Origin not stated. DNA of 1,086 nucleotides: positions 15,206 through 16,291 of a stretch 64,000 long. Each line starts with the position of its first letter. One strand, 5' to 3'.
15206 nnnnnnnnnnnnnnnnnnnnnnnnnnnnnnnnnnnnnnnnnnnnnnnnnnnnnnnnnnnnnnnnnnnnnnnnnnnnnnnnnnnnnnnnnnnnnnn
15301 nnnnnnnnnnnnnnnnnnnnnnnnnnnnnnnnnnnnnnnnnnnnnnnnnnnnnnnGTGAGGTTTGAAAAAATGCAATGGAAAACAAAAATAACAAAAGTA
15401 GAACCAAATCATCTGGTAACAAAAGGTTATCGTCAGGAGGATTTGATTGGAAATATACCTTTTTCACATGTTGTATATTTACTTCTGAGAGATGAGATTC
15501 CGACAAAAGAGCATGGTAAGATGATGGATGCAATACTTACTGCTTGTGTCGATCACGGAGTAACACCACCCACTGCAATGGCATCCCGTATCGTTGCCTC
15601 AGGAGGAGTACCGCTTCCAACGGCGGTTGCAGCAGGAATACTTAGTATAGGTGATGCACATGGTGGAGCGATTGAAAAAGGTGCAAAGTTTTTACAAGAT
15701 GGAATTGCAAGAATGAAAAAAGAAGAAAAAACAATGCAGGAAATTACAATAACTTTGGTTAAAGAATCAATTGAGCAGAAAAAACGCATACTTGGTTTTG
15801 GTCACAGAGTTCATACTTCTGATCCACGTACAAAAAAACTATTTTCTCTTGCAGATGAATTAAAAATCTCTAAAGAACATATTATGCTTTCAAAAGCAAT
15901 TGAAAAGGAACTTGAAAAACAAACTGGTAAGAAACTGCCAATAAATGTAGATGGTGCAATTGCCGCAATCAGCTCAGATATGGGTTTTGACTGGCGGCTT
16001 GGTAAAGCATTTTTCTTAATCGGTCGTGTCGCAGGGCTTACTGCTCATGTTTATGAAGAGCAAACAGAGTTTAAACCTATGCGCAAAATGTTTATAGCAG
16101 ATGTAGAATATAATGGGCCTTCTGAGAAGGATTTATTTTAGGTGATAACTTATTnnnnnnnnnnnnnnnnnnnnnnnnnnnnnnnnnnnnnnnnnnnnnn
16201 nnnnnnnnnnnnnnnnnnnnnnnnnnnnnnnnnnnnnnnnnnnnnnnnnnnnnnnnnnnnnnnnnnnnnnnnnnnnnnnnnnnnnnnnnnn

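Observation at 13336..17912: Operon HD-hydrolase / CitF-like CoA-transferase / short citrate-synthase-like lyase / fused aconitase without ACP, CitD, CitE or CitXG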

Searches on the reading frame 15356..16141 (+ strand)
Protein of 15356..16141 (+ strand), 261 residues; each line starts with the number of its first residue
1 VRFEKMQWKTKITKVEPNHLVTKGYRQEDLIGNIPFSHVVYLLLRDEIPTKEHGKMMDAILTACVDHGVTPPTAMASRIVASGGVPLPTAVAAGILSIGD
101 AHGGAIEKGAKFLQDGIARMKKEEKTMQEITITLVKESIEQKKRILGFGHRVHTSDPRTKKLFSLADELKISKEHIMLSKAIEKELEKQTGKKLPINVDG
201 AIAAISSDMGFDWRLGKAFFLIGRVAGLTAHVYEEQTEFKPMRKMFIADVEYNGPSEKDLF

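Call 3: search_protein_families(library=pfam, proteins=[window:15356-16141:+])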
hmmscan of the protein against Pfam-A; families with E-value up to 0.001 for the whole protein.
window:15356-16141:+ (261 aa): 1 family
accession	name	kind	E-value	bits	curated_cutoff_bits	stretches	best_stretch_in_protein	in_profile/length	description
PF00285.26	Citrate_synt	-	2.8e-40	138.9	27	2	49-243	162-355/357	Citrate synthase, C-terminal domain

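Call 4: search_protein_families(library=ncbifam, proteins=[window:15356-16141:+])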
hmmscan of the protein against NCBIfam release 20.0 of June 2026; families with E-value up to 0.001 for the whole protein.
window:15356-16141:+ (261 aa): 21 families
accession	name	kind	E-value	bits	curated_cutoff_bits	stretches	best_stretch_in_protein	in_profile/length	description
NF004866.0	PRK06224.1-3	subfamily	6.9e-90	300.9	245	1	2-259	13-268/275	citryl-CoA lyase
NF004869.0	PRK06224.1-6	subfamily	1.6e-89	299.7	212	1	6-260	3-256/263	citryl-CoA lyase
NF004864.0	PRK06224.1-1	equivalog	6.8e-62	209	261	1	7-241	16-258/278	citryl-CoA lyase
NF004868.0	PRK06224.1-5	subfamily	3.4e-60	203.3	193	1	6-238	4-238/260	citryl-CoA lyase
NF004867.0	PRK06224.1-4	equivalog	3.5e-34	118.1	409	1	28-238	29-236/261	citryl-CoA lyase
NF004865.0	PRK06224.1-2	equivalog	4e-34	118.3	323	1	18-255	21-262/265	citryl-CoA lyase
TIGR01800.1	cit_synth_II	subfamily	5.6e-30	104.3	421.3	1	49-259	162-361/368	2-methylcitrate synthase/citrate synthase II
NF009005.0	PRK12350.1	subfamily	7.1e-24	84.7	332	1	49-244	153-343/366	citrate synthase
NF010636.0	PRK14033.1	equivalog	1e-22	80.5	479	2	65-259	188-371/376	bifunctional 2-methylcitrate synthase/citrate synthase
NF041157.1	Cit_synThplmales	equivalog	1.6e-22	80.1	590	1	50-258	166-368/377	citrate synthase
NF041301.1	Cit_synth_Halo_CitZ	equivalog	2.8e-22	79.2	550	1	44-244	167-361/379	citrate synthase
NF010638.0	PRK14035.1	equivalog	2.9e-22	79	572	1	62-243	179-353/372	citrate synthase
NF009006.1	PRK12351.1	equivalog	5.7e-22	77.6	550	1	42-258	163-368/376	bifunctional 2-methylcitrate synthase/citrate synthase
NF010637.0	PRK14034.1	equivalog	9e-22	77.5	594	1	63-258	179-363/372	citrate synthase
NF004126.0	PRK05614.1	equivalog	6.7e-21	74.2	505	1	55-238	220-404/430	citrate synthase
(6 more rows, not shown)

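Call 14: search_solved_structures(query=window:15356-16141:+, show_alignments=2)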
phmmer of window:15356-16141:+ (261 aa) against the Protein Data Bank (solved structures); distinct sequences matched with E-value up to 0.001: 59.
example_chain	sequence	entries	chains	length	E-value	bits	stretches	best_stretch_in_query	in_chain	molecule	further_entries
6hxp_A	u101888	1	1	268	3.1e-73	249.6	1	7-259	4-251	Citryl-CoA lyase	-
2c6x_A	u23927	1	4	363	2e-18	70.1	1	34-237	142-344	CITRATE SYNTHASE 1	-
6s6f_A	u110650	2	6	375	3.4e-17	66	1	42-243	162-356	Citrate synthase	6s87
6qcl_A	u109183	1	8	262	4e-17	65.8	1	23-246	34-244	ATP-citrate lyase alpha-subunit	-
6nzy_A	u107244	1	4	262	4e-17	65.8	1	23-246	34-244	ATP-citrate lyase alpha-subunit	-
6hxn_A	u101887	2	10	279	4.9e-17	65.5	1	23-246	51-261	ATP-citrate lyase alpha-subunit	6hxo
1aj8_A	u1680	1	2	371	9.6e-17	64.6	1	39-238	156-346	CITRATE SYNTHASE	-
1a59_A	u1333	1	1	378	1.4e-16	64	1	65-258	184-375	CITRATE SYNTHASE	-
6abv_A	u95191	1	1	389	1.6e-16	63.9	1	47-255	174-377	Citrate synthase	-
6abw_A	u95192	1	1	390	1.6e-16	63.9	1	47-255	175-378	Citrate synthase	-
3tqg_A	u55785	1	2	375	1.8e-16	63.7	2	56-257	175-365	2-methylcitrate synthase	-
6hxj_B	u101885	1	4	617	2.5e-16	63.2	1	24-246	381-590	ATP-citrate lyase alpha-subunit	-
6abx_A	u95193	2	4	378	1e-15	61.2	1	39-244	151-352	Citrate synthase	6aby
1o7x_A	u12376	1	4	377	2.9e-15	59.7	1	48-238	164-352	CITRATE SYNTHASE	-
1vgm_A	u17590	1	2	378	3.9e-15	59.3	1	48-238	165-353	378aa long hypothetical citrate synthase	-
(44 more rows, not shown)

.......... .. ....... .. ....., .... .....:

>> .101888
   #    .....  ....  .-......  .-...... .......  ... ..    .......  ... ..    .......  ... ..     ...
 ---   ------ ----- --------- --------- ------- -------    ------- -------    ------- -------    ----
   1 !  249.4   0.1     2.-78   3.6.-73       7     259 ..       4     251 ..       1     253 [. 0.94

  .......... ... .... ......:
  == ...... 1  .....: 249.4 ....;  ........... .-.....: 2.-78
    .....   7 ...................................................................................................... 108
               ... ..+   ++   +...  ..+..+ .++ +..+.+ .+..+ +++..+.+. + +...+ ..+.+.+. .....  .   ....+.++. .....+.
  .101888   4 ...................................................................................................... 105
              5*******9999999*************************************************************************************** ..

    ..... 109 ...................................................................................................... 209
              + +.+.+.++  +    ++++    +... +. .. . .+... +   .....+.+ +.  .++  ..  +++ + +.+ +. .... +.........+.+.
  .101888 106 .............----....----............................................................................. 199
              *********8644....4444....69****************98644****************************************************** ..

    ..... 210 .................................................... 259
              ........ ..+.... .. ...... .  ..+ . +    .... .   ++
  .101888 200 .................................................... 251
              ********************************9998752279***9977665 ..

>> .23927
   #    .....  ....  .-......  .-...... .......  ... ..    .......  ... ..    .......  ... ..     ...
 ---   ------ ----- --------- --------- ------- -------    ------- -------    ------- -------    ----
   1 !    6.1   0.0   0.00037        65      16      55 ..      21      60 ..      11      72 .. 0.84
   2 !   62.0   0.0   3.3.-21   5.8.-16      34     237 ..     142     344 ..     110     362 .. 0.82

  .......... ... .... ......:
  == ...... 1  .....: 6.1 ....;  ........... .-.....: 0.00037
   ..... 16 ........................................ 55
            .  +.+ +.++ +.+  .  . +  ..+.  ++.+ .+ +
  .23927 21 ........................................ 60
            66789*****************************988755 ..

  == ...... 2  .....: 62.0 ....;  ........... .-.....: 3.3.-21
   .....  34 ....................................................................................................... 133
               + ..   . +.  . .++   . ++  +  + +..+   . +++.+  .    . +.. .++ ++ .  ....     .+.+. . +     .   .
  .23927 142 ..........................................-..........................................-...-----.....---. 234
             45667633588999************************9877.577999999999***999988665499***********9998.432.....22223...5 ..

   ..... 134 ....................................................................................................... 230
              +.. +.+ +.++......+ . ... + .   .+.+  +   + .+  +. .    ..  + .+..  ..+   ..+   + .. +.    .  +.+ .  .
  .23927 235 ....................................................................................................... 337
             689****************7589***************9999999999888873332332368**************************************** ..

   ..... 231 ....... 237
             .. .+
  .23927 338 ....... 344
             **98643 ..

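Call 28: find_homologous_proteins(query=window:15356-16141:+)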
Query window:15356-16141:+ (261 aa): 3869 proteins with E <= 0.001 among 5253 candidates; the best 120 are listed.
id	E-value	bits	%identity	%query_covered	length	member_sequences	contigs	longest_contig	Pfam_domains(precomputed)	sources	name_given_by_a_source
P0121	4.2e-165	565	100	98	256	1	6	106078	PF00285.27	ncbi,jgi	jgi:citrate synthase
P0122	6.0e-152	522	92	98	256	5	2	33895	PF00285.27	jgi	jgi:citrate synthase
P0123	9.3e-150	515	91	98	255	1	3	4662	PF00285.27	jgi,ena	-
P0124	9.1e-148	508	89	98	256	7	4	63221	PF00285.27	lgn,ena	-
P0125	2.7e-147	507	89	98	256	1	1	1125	PF00285.27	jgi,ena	-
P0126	3.7e-147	506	89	98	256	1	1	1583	PF00285.27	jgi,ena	-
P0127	4.5e-147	506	89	98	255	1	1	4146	PF00285.27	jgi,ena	-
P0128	6.9e-147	506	88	98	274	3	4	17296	PF00285.27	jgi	-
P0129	1.5e-146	504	87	100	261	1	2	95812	PF00285.27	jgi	jgi:citrate synthase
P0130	2.1e-146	504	87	100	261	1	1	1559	PF00285.27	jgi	jgi:citrate synthase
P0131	2.5e-146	504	87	98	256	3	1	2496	PF00285.27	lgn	-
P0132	5.0e-146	503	89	98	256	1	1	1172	PF00285.27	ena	-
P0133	1.2e-145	502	88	97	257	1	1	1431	PF00285.27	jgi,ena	-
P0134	1.7e-145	501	88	98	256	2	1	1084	PF00285.27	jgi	jgi:citrate synthase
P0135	3.6e-145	500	88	98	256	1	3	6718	PF00285.27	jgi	jgi:citrate synthase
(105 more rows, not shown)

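Call 33: find_related_loci(query=A1, collection=metagenome_contigs, flank=8000)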
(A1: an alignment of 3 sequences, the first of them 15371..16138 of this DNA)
Query A1 (256 aa) in metagenome_contigs; peptide patterns used: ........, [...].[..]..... (x = any residue, [..] = any of these).
600 stretches matched a pattern (row limit reached: there are more); 398 encode a relative of the query (tblastn E <= 1e-3); the best 80 are kept; 80 distinct loci.
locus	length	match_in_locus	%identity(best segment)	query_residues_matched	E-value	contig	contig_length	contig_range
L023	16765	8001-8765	87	1-255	3e-153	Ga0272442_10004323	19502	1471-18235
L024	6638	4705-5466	87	2-255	9e-153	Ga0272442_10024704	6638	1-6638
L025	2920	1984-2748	87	1-255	7e-160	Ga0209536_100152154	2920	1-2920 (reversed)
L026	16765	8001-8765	85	1-255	3e-149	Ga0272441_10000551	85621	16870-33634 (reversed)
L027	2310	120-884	84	1-255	1e-156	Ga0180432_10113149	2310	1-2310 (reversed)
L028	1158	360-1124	84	1-255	7e-161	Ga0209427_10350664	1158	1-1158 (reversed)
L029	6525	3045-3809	83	1-255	6e-144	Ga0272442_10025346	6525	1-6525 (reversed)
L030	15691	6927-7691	82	1-255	5e-143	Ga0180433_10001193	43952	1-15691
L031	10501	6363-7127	84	1-255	6e-142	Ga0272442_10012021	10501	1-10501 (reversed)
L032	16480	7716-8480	80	1-255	4e-141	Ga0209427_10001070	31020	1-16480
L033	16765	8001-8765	82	1-255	3e-141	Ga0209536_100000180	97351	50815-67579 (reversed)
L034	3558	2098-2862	81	1-255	3e-145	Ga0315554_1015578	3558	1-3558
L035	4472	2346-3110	78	1-255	6e-142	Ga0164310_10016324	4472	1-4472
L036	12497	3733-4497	79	1-255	2e-139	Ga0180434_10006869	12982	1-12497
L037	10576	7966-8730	79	1-255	2e-139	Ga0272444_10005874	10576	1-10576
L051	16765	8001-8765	74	1-255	7e-131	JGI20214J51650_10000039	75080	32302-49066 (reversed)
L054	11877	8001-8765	67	1-255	2e-122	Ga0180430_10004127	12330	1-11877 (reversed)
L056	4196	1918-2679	62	1-255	1e-108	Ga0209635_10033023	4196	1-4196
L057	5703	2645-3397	60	3-255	2e-107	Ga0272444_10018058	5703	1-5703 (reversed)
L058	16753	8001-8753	64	3-255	1e-106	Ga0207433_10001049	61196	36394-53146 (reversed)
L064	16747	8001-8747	59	3-253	1e-100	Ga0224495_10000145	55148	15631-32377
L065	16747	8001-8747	58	3-253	3e-98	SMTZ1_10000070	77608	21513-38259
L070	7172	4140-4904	52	1-255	1e-85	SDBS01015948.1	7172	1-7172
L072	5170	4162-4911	50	2-255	3e-85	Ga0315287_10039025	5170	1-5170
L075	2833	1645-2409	49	1-255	5e-86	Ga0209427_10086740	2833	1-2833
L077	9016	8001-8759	49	1-253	3e-84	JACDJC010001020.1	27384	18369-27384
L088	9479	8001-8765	49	1-255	1e-82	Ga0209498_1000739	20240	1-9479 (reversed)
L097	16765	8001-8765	49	1-254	1e-81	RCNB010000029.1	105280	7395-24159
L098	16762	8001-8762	49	1-254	3e-81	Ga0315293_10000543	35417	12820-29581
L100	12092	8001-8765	49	1-255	1e-81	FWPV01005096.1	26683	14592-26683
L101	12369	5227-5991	48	1-255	1e-81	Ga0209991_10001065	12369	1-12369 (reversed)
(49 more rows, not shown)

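Call 38: search_protein_families(library=pfam, proteins=[L101:2691-4253:+, L101:4310-5215:+, L101:8299-9420:+, L101:10688-11236:+, L088:7165-7932:+, L101:11241-11921:+, L065:11497-12054:+, L065:12042-12734:+, L101:6024-6509:+, L101:6549-7781:+])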
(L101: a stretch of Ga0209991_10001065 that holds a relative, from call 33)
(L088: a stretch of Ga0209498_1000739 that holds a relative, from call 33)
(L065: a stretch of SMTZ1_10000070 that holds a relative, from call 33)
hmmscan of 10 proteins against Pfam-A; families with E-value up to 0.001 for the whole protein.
L101:2691-4253:+ (520 aa): 6 families
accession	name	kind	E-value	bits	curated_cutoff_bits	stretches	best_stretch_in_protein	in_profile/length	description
PF08442.15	ATP-grasp_2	-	4.9e-54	183.4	29.5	1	3-196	1-202/202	ATP-grasp domain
PF13549.11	ATP-grasp_5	-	3.2e-13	50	27.6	1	3-210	9-220/221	ATP-grasp domain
PF16114.10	Citrate_bind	-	2.2e-07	31.1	26.8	1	273-321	36-86/177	ATP citrate lyase citrate-binding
PF24948.1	Citrate_synth_N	-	2.1e-05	24.4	83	1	33-218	44-227/232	ATP-citrate synthase ATP-grasp domain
PF13187.11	Fer4_9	-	0.00023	21.5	27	1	441-491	1-48/52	4Fe-4S dicluster domain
PF02786.22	CPSase_L_D2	-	0.00085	19.3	19.8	0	9-98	5-92/211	Carbamoyl-phosphate synthase L chain, ATP binding domain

L101:4310-5215:+ (301 aa): 4 families
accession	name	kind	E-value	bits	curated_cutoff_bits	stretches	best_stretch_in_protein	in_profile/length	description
PF02629.25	CoA_binding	-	3.5e-25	89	22.3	1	6-97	1-94/97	CoA binding domain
PF00549.24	Ligase_CoA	-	2.2e-13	50.9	24.5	1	159-275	2-123/128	CoA-ligase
PF13607.11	Succ_CoA_lig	-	3.7e-10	40.1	27.4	1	152-273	1-119/138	Succinyl-CoA ligase like flavodoxin domain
PF13380.12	CoA_binding_2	-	1.1e-06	29.5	22.8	1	36-129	30-114/116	CoA binding domain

L101:8299-9420:+ (373 aa): 1 family
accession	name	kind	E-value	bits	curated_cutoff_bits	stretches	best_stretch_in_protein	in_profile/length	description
PF00180.25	Iso_dh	-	4.2e-89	299.6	27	1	7-369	1-348/348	Isocitrate/isopropylmalate dehydrogenase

L101:10688-11236:+ (182 aa): 1 family
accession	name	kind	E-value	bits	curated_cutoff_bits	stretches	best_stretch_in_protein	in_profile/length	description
PF00694.25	Aconitase_C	-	1e-09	39.2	22.8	1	66-112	77-123/131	Aconitase C-terminal domain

L088:7165-7932:+ (255 aa): 2 families
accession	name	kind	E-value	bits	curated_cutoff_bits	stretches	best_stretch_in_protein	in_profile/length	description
PF01978.25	TrmB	-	1.1e-21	76.9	25.6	1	8-74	1-67/68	Sugar-specific transcriptional regulator TrmB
PF11495.14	Regulator_TrmB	-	1.3e-07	31.6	22.2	1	109-223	1-116/233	Archaeal transcriptional regulator TrmB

L101:11241-11921:+ (226 aa): 1 family
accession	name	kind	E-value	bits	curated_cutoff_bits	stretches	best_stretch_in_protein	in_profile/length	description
PF00814.31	TsaD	-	5.2e-27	95.6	24.8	1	32-224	26-262/264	tRNA N6-adenosine threonylcarbamoyltransferase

L065:11497-12054:+ (185 aa): 1 family
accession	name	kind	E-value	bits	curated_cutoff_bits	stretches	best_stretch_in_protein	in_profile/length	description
PF04017.17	DUF366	-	2.6e-64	216.6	29.9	1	1-182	1-184/184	Domain of unknown function (DUF366)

L065:12042-12734:+ (230 aa): 2 families
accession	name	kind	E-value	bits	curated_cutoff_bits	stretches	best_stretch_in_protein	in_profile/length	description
PF04055.27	Radical_SAM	-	2.7e-12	47.6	29.5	1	33-172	6-153/166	Radical SAM superfamily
PF13353.11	Fer4_12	-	2.8e-10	41.1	22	1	15-134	1-117/137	4Fe-4S single cluster domain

L101:6024-6509:+ (162 aa): 2 families
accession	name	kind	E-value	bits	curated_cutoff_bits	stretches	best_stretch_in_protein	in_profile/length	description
PF01966.28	HD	-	1.5e-15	57.9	22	1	49-158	2-111/116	HD domain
PF13487.12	HD_5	-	7.7e-05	22.9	27.2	1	60-144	22-111/170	HD domain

L101:6549-7781:+ (411 aa): 1 family
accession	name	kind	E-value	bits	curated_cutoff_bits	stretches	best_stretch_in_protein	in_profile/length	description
PF00330.25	Aconitase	-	2.7e-102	343.6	28.7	2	16-285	10-307/463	Aconitase family (aconitate hydratase)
